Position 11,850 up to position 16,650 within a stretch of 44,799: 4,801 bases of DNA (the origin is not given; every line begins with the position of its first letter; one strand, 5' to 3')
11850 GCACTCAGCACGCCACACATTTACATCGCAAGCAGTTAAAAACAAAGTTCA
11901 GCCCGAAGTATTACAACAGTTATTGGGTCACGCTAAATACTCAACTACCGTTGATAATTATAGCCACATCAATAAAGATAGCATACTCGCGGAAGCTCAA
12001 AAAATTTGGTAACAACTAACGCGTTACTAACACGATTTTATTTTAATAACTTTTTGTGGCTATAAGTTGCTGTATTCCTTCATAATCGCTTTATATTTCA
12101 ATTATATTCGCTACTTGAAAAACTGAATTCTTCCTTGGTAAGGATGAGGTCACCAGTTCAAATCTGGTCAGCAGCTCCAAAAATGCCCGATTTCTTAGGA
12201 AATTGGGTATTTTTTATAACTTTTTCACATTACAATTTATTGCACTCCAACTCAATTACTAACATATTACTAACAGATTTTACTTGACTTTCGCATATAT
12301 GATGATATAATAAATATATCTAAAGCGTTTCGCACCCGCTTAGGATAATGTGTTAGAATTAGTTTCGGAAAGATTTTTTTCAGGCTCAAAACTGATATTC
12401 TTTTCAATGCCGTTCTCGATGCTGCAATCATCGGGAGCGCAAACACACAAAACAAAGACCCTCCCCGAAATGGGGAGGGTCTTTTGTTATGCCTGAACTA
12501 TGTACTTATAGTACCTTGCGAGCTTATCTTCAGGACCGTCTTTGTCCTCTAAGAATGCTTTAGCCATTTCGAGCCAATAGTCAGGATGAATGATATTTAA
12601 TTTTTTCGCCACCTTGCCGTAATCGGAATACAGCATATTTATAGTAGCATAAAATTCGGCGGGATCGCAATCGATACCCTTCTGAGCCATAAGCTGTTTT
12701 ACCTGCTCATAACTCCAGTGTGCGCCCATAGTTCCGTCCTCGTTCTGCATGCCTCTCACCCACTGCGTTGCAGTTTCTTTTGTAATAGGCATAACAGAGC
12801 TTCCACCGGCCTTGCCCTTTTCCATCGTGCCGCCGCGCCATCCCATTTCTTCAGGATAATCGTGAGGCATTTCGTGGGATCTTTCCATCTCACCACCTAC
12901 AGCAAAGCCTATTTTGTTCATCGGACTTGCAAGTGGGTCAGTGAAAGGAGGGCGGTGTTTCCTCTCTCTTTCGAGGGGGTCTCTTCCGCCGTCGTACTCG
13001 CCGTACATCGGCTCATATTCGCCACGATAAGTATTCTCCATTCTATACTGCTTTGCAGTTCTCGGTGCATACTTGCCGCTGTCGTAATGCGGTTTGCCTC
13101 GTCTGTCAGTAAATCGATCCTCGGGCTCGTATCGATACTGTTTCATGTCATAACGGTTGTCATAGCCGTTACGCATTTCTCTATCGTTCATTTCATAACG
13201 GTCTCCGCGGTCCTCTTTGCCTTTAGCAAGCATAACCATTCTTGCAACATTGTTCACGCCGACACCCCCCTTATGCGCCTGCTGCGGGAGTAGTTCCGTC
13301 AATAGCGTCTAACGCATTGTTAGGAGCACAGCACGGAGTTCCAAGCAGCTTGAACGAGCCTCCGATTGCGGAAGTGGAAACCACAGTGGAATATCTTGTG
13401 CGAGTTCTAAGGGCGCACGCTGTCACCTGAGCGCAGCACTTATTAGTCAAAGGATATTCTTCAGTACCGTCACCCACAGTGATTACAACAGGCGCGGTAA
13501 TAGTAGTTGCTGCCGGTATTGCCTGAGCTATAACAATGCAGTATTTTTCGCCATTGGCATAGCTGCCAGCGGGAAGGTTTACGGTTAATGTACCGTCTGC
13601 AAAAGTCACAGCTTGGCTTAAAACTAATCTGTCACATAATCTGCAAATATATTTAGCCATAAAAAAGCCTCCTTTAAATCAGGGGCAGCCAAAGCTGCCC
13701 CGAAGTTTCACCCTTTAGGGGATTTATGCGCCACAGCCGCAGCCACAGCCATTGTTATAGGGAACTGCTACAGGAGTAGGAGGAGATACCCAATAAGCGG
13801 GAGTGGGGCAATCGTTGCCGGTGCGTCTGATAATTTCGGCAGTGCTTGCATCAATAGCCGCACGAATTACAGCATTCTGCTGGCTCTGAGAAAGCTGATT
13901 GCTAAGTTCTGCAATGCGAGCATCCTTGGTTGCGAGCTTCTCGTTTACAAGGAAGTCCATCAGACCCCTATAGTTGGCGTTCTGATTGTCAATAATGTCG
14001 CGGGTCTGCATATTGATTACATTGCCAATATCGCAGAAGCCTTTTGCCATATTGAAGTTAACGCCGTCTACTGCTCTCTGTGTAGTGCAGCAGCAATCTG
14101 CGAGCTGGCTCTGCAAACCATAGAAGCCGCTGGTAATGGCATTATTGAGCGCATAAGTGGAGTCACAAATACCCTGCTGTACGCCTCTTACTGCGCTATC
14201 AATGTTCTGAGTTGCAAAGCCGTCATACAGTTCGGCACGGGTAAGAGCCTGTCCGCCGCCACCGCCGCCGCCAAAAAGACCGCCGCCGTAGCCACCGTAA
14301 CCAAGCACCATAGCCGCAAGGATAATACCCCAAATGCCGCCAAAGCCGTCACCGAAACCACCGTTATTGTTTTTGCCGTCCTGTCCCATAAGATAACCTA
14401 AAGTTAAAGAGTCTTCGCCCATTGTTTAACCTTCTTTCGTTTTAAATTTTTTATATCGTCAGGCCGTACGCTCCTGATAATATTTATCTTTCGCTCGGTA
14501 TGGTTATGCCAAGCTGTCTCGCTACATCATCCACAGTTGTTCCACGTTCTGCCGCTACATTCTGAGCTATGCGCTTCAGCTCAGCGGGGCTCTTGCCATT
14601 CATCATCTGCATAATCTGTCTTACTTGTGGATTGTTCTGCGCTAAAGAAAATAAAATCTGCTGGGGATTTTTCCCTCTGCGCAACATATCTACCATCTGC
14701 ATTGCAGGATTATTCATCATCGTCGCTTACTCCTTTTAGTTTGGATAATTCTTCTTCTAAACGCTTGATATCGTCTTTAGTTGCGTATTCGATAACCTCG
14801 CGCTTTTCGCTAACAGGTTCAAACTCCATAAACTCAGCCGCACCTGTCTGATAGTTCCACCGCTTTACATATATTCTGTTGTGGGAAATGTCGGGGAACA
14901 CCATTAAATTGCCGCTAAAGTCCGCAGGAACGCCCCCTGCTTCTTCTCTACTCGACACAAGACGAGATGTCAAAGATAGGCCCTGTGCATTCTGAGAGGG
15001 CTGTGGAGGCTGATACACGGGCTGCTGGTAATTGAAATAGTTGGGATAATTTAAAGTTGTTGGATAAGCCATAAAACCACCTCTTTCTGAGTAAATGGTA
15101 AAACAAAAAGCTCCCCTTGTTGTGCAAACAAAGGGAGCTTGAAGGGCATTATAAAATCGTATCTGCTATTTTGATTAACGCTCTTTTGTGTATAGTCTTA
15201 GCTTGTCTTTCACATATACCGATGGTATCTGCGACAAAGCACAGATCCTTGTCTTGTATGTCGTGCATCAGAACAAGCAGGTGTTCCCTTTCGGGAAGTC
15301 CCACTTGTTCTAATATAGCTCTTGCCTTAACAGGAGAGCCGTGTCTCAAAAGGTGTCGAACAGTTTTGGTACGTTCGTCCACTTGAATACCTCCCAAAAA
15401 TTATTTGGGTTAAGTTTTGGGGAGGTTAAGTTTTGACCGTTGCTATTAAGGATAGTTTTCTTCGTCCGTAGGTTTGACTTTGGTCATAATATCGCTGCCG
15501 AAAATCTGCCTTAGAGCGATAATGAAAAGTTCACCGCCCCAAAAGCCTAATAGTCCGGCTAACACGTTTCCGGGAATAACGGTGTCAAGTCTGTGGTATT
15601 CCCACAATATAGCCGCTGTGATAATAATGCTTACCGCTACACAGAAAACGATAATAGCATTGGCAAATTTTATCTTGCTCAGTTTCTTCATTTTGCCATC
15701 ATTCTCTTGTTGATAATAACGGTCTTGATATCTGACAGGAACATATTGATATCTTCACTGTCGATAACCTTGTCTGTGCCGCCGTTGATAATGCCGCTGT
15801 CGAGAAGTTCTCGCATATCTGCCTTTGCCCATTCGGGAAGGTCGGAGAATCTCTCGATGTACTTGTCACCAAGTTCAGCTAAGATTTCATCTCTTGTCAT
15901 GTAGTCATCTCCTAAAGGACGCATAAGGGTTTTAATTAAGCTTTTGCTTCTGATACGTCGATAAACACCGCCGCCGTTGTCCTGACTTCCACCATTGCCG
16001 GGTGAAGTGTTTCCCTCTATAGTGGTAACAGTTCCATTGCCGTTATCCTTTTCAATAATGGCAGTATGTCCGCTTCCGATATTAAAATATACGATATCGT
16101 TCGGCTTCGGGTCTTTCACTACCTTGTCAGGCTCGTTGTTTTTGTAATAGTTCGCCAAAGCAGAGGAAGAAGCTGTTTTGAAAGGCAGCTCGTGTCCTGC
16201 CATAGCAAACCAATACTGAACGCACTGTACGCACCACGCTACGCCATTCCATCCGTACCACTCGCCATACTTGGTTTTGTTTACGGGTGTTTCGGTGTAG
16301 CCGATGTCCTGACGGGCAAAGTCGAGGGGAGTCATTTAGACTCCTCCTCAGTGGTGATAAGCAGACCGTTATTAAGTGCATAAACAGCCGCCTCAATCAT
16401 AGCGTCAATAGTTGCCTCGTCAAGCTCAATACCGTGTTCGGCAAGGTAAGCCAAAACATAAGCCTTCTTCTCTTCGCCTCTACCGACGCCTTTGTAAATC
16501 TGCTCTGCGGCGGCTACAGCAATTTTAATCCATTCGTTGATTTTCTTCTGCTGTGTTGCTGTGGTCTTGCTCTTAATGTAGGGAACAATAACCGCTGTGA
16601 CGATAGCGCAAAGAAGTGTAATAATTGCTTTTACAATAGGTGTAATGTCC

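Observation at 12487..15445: Insulated post-lysis cargo block: sigma-region-4-like regulator plus five Gly/Cys/Tyr/Arg-rich proteins of unrecognised function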

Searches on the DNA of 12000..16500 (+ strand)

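Call 7: search_dna_similar(query=window:12000-16500:+, collection=phages, mode=distant)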
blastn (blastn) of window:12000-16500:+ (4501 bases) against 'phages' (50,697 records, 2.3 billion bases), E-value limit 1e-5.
Records with a match: 4; places in all: 4; records where one place covers at least 80% of the query: 0.
Best place of each record, by identity: 90-95% 2; 80-90% 1; 60-80% 1.
By first word of the organism name: Bacteriophage 4.
By host as written in the record: - 4.
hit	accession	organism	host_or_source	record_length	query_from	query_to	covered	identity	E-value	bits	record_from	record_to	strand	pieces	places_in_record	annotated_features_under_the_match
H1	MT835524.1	Bacteriophage sp.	human fecal samples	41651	1318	1580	6%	65.4%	4e-7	65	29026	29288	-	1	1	record has no annotation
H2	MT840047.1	Bacteriophage sp.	human fecal samples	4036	138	183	1%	93.5%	1e-8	71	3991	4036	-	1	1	record has no annotation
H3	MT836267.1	Bacteriophage sp.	human fecal samples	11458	136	181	1%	89.1%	5e-6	62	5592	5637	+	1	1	record has no annotation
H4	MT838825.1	Bacteriophage sp.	human fecal samples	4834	145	183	1%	94.9%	1e-6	63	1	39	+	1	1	record has no annotation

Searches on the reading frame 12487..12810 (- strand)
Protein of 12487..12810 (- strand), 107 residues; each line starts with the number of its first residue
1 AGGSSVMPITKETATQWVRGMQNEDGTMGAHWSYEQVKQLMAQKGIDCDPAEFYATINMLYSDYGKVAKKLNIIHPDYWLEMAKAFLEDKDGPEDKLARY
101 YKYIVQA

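Call 70: find_homologous_proteins(query=window:12487-12810:-)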
Query window:12487-12810:- (107 aa): 32 proteins with E <= 0.001 among 34 candidates.
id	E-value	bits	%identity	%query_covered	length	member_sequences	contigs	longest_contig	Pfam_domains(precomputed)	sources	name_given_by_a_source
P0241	1.6e-41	158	60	100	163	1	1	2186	PF25223.2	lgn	-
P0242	4.4e-36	141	64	91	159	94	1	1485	PF25223.2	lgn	-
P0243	6.3e-36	140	58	97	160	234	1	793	PF25223.2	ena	-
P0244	1.7e-35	139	57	99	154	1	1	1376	PF25223.2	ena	-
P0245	4.0e-34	135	58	97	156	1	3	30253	PF25223.2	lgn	-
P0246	1.5e-33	133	58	99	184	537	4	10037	PF25223.2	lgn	-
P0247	1.4e-32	130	61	89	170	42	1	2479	PF25223.2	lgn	-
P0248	3.8e-32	128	59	92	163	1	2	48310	PF25223.2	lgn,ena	-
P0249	9.8e-32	127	58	92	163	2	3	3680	PF25223.2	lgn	-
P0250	8.2e-31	124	56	99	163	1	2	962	PF25223.2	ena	-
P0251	1.1e-30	124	58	90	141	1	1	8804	PF25223.2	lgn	-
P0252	1.2e-30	123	51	99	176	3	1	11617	PF25223.2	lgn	-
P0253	1.5e-30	123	55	99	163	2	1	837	PF25223.2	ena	-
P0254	1.9e-30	123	56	93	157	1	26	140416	PF25223.2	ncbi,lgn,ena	-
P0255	1.4e-29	120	57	93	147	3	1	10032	PF25223.2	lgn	-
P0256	2.6e-29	119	56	96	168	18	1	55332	PF25223.2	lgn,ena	-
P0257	4.2e-29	118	54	92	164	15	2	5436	PF25223.2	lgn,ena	-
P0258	4.9e-29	118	53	93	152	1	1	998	PF25223.2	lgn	-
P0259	7.1e-29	118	52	99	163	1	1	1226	PF25223.2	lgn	-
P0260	3.4e-28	116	52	91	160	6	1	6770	PF25223.2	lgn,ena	-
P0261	1.9e-27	113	60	80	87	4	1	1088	PF25223.2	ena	-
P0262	2.6e-27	113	54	95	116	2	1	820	PF25223.2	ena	-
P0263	6.4e-26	108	53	99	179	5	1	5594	PF25223.2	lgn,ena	-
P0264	9.9e-25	104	48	95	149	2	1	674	PF25223.2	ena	-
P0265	2.2e-24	103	52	92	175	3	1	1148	PF25223.2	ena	-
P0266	6.4e-22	95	49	97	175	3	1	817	PF25223.2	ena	-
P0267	4.6e-20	89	46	92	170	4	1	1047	PF25223.2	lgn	-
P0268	7.1e-19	86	44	92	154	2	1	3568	PF25223.2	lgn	-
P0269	3.3e-18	83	43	92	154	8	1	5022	PF25223.2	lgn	-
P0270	8.5e-18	82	47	91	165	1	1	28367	PF25223.2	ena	-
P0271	8.6e-14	69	42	92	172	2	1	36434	PF25223.2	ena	-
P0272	3.3e-11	61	60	50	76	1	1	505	PF25223.2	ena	-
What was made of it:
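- On DUF7841 (PF25223): All 32 homologues carry PF25223 (call 70).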

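Call 71: find_encoding_contigs(protein=P0254, flank=8000, max_places=4)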
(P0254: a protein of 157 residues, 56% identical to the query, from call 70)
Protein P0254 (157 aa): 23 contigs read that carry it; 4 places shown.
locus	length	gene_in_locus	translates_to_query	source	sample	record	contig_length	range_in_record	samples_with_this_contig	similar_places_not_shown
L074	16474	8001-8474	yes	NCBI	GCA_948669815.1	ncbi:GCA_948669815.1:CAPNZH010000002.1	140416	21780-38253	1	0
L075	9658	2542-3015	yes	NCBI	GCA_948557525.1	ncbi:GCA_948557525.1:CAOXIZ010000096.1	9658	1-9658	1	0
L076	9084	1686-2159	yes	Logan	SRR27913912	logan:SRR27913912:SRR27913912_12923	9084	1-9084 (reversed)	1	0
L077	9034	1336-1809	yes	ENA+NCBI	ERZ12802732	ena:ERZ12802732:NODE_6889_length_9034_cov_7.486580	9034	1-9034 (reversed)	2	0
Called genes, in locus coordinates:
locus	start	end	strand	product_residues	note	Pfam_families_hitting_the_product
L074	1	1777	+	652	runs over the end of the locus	PF06605:Prophage_tail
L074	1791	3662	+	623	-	-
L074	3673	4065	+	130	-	-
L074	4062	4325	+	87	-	-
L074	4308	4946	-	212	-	-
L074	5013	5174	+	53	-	PF09693:Phage_XkdX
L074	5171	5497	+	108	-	-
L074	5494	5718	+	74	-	-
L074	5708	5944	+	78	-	-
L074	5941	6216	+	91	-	-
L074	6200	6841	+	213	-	PF00877:NLPC_P60 (weak), PF05257:CHAP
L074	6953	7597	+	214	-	-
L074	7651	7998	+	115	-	-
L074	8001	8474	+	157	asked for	PF25223:DUF7841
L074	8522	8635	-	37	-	PF05067:Mn_catalase (weak)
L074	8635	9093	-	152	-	PF11007:CotJA (weak), PF12652:CotJB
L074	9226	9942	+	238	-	PF01520:Amidase_3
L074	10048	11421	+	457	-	PF18073:Zn_ribbon_LapB, PF13481:AAA_25, PF23442:DUF7125 (weak), PF03796:DnaB_C (weak), PF06745:ATPase, PF00004:AAA (weak)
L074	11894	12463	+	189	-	PF08207:EFP_N, PF01132:EFP, PF09285:Elong-fact-P_C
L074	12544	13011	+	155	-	PF13248:Zn_ribbon_3 (faint), PF24460:DUF7575 (faint)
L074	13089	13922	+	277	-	PF01048:PNP_UDP_1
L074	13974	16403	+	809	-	PF00133:tRNA-synt_1, PF01406:tRNA-synt_1e (faint), PF09334:tRNA-synt_1g, PF13603:tRNA-synt_1_2, PF00133:tRNA-synt_1, PF09334:tRNA-synt_1g (weak), PF08264:Anticodon_1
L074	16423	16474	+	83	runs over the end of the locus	-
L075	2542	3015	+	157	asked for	PF25223:DUF7841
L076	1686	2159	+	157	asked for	PF25223:DUF7841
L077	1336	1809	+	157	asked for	PF25223:DUF7841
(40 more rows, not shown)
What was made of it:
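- One related prophage abuts cotJ genes (call 71).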

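Call 86: search_protein_families(library=pfam, proteins=[L074:6953-7597:+, L074:7651-7998:+], max_evalue=0.1)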
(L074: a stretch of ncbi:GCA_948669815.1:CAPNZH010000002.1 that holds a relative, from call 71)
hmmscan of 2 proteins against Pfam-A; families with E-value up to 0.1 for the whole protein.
L074:6953-7597:+ (214 aa): 1 family
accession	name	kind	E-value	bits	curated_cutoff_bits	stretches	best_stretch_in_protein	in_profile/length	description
PF06705.16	SF-assemblin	-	0.00067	19.5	30.6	1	111-180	166-233/247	SF-assemblin/beta giardin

L074:7651-7998:+ (115 aa): 0 families

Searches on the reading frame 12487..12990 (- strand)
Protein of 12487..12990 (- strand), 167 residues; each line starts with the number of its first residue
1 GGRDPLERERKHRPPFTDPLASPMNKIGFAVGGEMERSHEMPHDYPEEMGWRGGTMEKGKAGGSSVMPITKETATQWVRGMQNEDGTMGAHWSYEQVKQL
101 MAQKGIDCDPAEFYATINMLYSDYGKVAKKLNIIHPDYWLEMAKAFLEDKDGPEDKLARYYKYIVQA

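Call 44: search_dna_similar(query=window:12487-12990:-, collection=phages, mode=protein, max_rows=60, max_evalue=0.001)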
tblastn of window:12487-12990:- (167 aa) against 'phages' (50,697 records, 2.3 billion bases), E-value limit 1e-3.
Records with a match: 26; places in all: 26; records where one place covers at least 80% of the query: 3.
Best place of each record, by identity: <60% 26.
By first word of the organism name: uncultured 16; Bacteriophage 10.
By host as written in the record: - 26.
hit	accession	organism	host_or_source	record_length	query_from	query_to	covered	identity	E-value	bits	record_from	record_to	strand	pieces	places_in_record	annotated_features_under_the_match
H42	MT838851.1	Bacteriophage sp.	human fecal samples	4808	47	166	72%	56.6%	3e-37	140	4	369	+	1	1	record has no annotation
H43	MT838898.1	Bacteriophage sp.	human fecal samples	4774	2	166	99%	33.7%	3e-20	92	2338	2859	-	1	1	record has no annotation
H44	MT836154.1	Bacteriophage sp.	human fecal samples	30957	24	165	85%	37.7%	4e-25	105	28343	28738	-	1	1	record has no annotation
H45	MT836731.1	Bacteriophage sp.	human fecal samples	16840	24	165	85%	37.7%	2e-24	103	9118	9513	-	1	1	record has no annotation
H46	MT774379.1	uncultured phage cr118_1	human feces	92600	40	154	69%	38.8%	3e-16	81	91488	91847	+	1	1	hypothetical protein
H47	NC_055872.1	uncultured phage cr118_1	human feces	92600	40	154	69%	38.8%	3e-16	81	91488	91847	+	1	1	hypothetical protein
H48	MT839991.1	Bacteriophage sp.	human fecal samples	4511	69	166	59%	44.9%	2e-21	95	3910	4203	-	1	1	record has no annotation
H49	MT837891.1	Bacteriophage sp.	human fecal samples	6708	71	167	58%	43.1%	4e-16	80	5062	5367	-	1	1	record has no annotation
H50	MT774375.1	uncultured phage cr50_1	human feces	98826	52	165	68%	35.2%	2e-11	67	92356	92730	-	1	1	hypothetical protein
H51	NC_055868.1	uncultured phage cr50_1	human feces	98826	52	165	68%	35.2%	2e-11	67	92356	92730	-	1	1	hypothetical protein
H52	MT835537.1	Bacteriophage sp.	human fecal samples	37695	69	165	58%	41.2%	6e-16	79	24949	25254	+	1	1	record has no annotation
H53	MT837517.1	Bacteriophage sp.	human fecal samples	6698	69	166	59%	39.8%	2e-16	81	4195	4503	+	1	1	record has no annotation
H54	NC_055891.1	uncultured phage cr60_1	human feces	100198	69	165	58%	40.2%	1e-12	70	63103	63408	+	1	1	hypothetical protein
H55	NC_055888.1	uncultured phage cr52_1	human feces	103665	72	165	56%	41.4%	4e-12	69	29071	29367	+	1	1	RNA polymerase sigma factor/ubiquitin-like protein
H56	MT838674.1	Bacteriophage sp.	human fecal samples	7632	69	165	58%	39.4%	4e-12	69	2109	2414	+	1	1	record has no annotation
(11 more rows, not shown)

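Call 76: search_solved_structures(query=A6, max_evalue=10, show_alignments=3)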
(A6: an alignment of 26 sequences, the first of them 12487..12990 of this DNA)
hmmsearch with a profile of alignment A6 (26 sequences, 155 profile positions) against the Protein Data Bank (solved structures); distinct sequences matched with E-value up to 10: 1.
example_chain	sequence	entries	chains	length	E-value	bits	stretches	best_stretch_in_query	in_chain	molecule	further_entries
8i9v_CY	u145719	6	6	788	0.088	16.1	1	18-110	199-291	Putative NOC2 family protein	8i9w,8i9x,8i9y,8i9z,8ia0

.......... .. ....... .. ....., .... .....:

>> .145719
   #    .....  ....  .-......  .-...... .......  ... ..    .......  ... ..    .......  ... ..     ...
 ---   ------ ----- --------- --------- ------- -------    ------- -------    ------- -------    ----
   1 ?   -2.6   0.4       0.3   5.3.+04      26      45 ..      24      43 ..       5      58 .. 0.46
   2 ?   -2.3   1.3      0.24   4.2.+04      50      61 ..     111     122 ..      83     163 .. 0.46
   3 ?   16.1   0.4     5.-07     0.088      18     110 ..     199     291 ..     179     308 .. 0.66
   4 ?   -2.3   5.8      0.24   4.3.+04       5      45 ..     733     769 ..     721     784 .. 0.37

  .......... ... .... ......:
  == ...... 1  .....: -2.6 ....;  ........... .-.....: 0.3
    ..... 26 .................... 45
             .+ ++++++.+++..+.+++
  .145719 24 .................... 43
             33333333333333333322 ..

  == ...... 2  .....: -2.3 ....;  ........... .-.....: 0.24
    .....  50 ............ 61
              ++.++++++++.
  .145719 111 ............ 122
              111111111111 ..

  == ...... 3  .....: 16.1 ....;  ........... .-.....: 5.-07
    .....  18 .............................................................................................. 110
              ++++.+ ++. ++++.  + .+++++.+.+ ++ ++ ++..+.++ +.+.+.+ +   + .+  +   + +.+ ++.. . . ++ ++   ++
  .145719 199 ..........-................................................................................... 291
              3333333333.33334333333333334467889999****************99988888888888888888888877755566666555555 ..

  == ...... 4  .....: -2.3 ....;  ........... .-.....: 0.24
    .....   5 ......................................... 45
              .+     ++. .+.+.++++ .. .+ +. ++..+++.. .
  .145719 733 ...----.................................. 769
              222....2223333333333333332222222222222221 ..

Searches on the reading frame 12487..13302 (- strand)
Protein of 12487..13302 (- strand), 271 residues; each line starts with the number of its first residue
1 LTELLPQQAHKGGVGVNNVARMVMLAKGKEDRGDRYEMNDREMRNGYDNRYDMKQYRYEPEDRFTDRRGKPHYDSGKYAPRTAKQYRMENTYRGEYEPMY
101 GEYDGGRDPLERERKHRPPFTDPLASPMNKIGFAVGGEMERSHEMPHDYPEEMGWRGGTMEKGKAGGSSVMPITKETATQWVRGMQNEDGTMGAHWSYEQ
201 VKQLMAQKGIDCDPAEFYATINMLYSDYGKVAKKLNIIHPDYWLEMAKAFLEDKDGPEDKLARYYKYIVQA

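Call 3: search_protein_families(library=pfam, proteins=[window:12487-13302:-], max_evalue=1)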
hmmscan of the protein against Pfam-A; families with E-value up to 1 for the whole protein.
window:12487-13302:- (271 aa): 1 family
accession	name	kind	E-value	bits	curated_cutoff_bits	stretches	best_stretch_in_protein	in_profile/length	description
PF25223.1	DUF7841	-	5.7e-28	97.9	25.2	1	165-266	15-114/114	Domain of unknown function (DUF7841)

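Call 4: search_protein_families(library=phrogs, proteins=[window:12487-13302:-], max_evalue=1)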
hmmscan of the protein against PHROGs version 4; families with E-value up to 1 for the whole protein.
window:12487-13302:- (271 aa): 1 family
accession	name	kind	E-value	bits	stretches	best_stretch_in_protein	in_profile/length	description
phrog_30935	-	unknown function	0.17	13.2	1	231-256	6-28/56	-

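Call 6: search_protein_families(library=ncbifam, proteins=[window:12487-13302:-], max_evalue=1)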
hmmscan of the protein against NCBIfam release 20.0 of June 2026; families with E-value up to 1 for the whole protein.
window:12487-13302:- (271 aa): 0 families

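Call 11: search_solved_structures(query=window:12487-13302:-, max_evalue=10)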
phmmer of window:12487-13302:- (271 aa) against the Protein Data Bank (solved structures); distinct sequences matched with E-value up to 10: 0.

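Call 26: search_protein_families(library=padloc, proteins=[window:12487-13302:-], max_evalue=1)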
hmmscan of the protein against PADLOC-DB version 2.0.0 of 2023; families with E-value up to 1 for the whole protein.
window:12487-13302:- (271 aa): 0 families
